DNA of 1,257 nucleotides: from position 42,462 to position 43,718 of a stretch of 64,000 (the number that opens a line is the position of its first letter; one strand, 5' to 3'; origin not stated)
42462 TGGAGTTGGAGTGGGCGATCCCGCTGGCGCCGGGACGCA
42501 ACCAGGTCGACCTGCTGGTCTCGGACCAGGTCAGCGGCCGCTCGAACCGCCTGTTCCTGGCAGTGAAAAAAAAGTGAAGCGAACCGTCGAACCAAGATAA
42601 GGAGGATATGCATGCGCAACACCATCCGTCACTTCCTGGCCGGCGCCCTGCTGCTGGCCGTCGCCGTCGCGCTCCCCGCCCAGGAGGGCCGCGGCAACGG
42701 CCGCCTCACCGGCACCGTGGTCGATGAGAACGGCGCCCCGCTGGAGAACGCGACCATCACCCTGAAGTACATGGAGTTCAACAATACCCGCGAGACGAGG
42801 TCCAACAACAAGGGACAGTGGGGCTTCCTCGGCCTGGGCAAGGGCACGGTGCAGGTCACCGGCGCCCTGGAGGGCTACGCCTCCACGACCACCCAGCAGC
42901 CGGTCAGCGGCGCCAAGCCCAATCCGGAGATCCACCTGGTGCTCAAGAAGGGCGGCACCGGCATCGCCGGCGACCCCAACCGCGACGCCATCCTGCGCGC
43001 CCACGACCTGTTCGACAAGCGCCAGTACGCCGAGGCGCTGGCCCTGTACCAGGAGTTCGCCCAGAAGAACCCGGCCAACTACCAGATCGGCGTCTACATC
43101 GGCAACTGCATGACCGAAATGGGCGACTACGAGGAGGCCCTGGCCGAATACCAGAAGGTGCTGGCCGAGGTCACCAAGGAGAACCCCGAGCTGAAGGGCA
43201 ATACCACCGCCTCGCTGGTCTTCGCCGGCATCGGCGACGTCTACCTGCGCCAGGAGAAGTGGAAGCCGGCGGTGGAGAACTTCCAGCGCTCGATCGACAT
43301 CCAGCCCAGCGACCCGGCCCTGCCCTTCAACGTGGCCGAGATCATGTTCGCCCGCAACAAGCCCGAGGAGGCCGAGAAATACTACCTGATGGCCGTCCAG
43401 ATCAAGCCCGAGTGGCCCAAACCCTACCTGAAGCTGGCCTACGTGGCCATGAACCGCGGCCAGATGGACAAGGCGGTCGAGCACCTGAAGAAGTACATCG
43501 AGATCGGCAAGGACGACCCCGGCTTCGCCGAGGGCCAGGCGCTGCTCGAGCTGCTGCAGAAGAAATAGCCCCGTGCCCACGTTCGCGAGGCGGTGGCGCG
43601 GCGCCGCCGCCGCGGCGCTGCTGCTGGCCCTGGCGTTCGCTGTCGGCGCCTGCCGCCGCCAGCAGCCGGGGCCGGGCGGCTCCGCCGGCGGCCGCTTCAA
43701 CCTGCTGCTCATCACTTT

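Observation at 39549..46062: GWxTD - GWxTD - CarboxypepD_reg/TPR - Thr-type sulfatase-like/TPR operon: a conserved-looking but functionally undescribed envelope system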

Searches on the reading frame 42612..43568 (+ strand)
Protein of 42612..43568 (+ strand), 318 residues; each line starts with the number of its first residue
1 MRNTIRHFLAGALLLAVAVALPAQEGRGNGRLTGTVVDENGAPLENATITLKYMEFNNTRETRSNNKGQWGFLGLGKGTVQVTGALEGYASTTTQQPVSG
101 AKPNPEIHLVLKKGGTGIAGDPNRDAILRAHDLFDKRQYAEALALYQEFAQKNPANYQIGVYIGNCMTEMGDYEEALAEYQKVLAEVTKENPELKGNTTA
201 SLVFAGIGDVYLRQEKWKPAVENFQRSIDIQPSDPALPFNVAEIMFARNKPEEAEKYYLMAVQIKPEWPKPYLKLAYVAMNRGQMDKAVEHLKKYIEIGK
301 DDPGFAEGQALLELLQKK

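Call 4: search_protein_families(library=pfam, proteins=[window:42612-43568:+], max_evalue=0.01)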
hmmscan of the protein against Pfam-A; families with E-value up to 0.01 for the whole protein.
window:42612-43568:+ (318 aa): 25 families
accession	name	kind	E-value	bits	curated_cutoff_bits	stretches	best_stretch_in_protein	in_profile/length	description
PF07719.23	TPR_2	-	1.6e-22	78.1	27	1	162-185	6-29/34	Tetratricopeptide repeat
PF14559.12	TPR_19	-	4.7e-20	72.1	25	2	133-194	1-61/68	Tetratricopeptide repeat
PF00515.34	TPR_1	-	4.4e-19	67.9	27.8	1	204-234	4-34/34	Tetratricopeptide repeat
PF13432.12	TPR_16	-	7.5e-17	61.9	32.7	2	129-186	3-60/65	Tetratricopeptide repeat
PF13414.12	TPR_11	-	1.6e-16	60.1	26.8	2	208-243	1-36/42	TPR repeat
PF13424.12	TPR_12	-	4e-16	59.4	30.1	1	163-231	9-75/77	Tetratricopeptide repeat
PF13428.12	TPR_14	-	4.7e-15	55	23.5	1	270-310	2-42/44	Tetratricopeptide repeat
PF13174.12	TPR_6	-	2.8e-13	50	26.3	0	162-185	5-28/33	Tetratricopeptide repeat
PF13620.12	CarboxypepD_reg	-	3.4e-12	47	32.3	1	32-101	2-72/82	Carboxypeptidase regulatory-like domain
PF13181.12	TPR_8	-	5.5e-11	42.2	25.7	0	272-298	4-30/34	Tetratricopeptide repeat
PF13176.12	TPR_7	-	2.1e-10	40.2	27.9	0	164-191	6-32/36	Tetratricopeptide repeat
PF12895.13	ANAPC3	-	5.8e-10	39.7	27.2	1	123-182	23-81/82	Anaphase-promoting complex, cyclosome, subunit 3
PF23914.1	TPR_CcmH_CycH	-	8.3e-10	39.2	42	2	207-296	56-148/158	Cytochrome c-type biogenesis protein H TPR domain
PF13371.12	TPR_9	-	3.5e-09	37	35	1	243-303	3-63/73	Tetratricopeptide repeat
PF13374.12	TPR_10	-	6.3e-08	32.8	27.5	0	240-264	7-31/42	Tetratricopeptide repeat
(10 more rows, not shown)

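Call 5: search_protein_families(library=ncbifam, proteins=[window:42612-43568:+], max_evalue=0.01)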
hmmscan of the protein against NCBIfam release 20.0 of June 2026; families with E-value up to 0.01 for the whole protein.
window:42612-43568:+ (318 aa): 31 families (the best 25 are shown)
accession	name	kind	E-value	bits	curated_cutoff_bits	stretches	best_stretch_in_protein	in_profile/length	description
TIGR02552.1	LcrH_SycD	equivalog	1e-17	64.1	104.8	3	129-192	24-86/136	SycD/LcrH family type III secretion system chaperone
NF040959.1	MamA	equivalog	1.5e-14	54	200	1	135-298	49-202/204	magnetosome protein MamA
TIGR02917.1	PEP_TPR_lipo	equivalog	2e-14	52.5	312.2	2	211-301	441-531/899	XrtA/PEP-CTERM system TPR-repeat protein PrsT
NF047371.1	FlcA_CTERM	equivalog_domain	1.9e-11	43.2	300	2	135-191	485-541/646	periplasmic flagellar collar protein FlcA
TIGR02795.1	tol_pal_ybgF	equivalog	5.1e-11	43.2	90.1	2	129-190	8-72/119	tol-pal system protein YbgF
NF033920.0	C39_PA2778_fam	equivalog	2.3e-10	40.3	150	2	213-296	168-251/255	PA2778 family cysteine peptidase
TIGR02521.1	type_IV_pilW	equivalog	4.7e-09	36.1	154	1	138-301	46-201/234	type IV pilus biogenesis/stability protein PilW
NF053607.1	CHU_0125_OmpA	equivalog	9e-09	34.4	620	1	214-313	32-131/639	CHU_0125 family OmpA-like outer membrane integrity protein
NF047507.1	TPR_BatC_Lepto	exception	6.2e-08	32.4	175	1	121-234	22-129/214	TPR repeat-containing protein BatC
NF033762.1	social_mot_Tgl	equivalog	1.2e-07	31.4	225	1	218-292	48-123/252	social motility TPR repeat lipoprotein Tgl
TIGR03939.1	PGA_TPR_OMP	equivalog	1.2e-07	30.4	366.65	1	131-298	318-492/800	poly-beta-1,6 N-acetyl-D-glucosamine export porin PgaA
NF052312.1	T9SS_PorW_SprE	equivalog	1.6e-06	27.1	250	1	136-291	229-381/716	type IX secretion system periplasmic lipoprotein PorW/SprE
NF053779.1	BT3442_fam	equivalog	3.4e-06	26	940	1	138-227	84-168/563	BT3442 family protein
NF047558.1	TPR_END_plus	domain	5.4e-06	26.3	32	0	274-303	4-33/56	TPR end-of-group domain-containing protein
NF053520.1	HK_Porph_FimS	equivalog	1e-05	24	600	1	165-267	92-196/618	sensor histidine kinase FimS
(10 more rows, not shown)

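Call 61: find_related_loci(query=A8, collection=metagenome_contigs, flank=10000)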
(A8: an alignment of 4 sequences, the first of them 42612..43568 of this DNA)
Query A8 (318 aa) in metagenome_contigs; peptide patterns used: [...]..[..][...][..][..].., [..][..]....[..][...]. (x = any residue, [..] = any of these).
599 stretches matched a pattern (row limit reached: there are more); 80 encode a relative of the query (tblastn E <= 1e-3); 80 distinct loci.
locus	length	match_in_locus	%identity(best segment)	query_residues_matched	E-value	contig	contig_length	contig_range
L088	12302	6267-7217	78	1-318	2e-166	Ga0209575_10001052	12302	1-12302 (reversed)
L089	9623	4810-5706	75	19-318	5e-147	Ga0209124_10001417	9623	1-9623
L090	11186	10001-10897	75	19-318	5e-147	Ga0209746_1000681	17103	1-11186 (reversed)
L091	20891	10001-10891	76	21-318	2e-145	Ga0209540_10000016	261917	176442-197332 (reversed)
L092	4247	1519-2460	68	1-315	4e-145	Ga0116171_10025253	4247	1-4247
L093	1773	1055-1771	80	1-240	5e-129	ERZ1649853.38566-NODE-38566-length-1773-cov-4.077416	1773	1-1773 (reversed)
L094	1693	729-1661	46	13-317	1e-91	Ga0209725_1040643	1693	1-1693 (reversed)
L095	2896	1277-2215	45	3-309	4e-88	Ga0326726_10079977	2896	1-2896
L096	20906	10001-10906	46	8-306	3e-83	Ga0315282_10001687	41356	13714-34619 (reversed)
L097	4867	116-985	44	21-303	4e-81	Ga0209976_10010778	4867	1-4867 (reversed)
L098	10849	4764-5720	41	2-316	4e-78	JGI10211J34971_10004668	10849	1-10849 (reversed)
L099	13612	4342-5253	43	8-303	8e-75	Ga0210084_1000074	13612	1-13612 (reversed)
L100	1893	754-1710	41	5-318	8e-77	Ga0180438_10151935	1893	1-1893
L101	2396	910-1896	39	1-316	3e-74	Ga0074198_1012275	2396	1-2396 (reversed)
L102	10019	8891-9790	42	21-317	1e-71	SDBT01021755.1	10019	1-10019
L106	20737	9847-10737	41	12-303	4e-69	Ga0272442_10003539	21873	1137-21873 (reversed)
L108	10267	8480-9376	39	23-318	1e-67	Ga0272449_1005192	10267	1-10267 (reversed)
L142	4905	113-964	35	24-303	2e-49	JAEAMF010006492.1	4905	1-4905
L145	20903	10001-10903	32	23-317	1e-48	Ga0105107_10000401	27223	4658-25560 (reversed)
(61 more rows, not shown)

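Call 83: search_protein_families(library=pfam, proteins=[L106:17569-19992:+, L102:4337-5941:+, L145:10961-13624:+, L142:1056-2450:+, L108:7365-8363:+], max_evalue=0.001)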
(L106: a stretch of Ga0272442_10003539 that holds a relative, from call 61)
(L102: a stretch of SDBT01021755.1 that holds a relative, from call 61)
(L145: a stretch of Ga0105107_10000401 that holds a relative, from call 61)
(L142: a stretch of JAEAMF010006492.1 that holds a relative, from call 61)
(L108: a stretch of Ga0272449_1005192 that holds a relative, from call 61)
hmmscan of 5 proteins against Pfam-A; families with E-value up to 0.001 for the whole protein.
L106:17569-19992:+ (807 aa): 1 family
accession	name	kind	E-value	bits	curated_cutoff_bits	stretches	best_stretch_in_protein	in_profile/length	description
PF01433.26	Peptidase_M1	-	7e-12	45.8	27.7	1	582-726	71-218/218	Peptidase family M1 domain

L102:4337-5941:+ (534 aa): 22 families
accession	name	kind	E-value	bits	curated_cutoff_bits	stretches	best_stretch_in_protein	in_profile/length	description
PF00515.34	TPR_1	-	7.9e-39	130.4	27.8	4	412-445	1-34/34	Tetratricopeptide repeat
PF07719.23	TPR_2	-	2.4e-37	124.4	27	3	481-512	2-33/34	Tetratricopeptide repeat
PF13414.12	TPR_11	-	1.1e-30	105.4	26.8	4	387-426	3-42/42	TPR repeat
PF13181.12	TPR_8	-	1.8e-27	93.6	25.7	1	486-512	7-33/34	Tetratricopeptide repeat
PF13431.12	TPR_17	-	3.6e-27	92.8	24.4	1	401-432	2-33/34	Tetratricopeptide repeat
PF13432.12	TPR_16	-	8.6e-27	93.7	32.7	3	112-168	1-56/65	Tetratricopeptide repeat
PF14559.12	TPR_19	-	4.6e-26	91.4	25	2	120-163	3-46/68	Tetratricopeptide repeat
PF13428.12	TPR_14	-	1.5e-24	84.4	23.5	0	481-517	2-38/44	Tetratricopeptide repeat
PF13424.12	TPR_12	-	7.1e-22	77.8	30.1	2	381-438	6-71/77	Tetratricopeptide repeat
PF13374.12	TPR_10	-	2.6e-17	62.7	27.5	0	447-473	3-29/42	Tetratricopeptide repeat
PF13174.12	TPR_6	-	3.5e-15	56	26.3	0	144-165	2-23/33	Tetratricopeptide repeat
PF24575.1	TPR_Slam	-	1.2e-14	55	35.2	0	110-163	49-102/104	Surface lipoprotein assembly modifier, N-terminal TPR repeats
PF13176.12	TPR_7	-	1.9e-12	46.7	27.9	0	147-168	4-27/36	Tetratricopeptide repeat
PF13371.12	TPR_9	-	4.9e-09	36.5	35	0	458-518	7-67/73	Tetratricopeptide repeat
PF23914.1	TPR_CcmH_CycH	-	4.2e-08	33.6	42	0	484-528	54-98/158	Cytochrome c-type biogenesis protein H TPR domain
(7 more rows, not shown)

L145:10961-13624:+ (887 aa): 1 family
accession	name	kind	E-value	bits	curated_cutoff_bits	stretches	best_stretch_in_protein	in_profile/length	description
PF00246.29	Peptidase_M14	-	3.6e-13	50.2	21.6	1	59-194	1-115/286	Zinc carboxypeptidase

L142:1056-2450:+ (464 aa): 2 families
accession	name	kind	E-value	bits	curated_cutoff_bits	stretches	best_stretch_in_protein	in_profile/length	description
PF00557.29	Peptidase_M24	-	3.9e-41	141.6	23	1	174-438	2-208/208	Metallopeptidase family M24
PF05195.22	AMP_N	-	4.2e-24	85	24.6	1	7-119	1-116/121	Aminopeptidase P, N-terminal domain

L108:7365-8363:+ (332 aa): 0 families
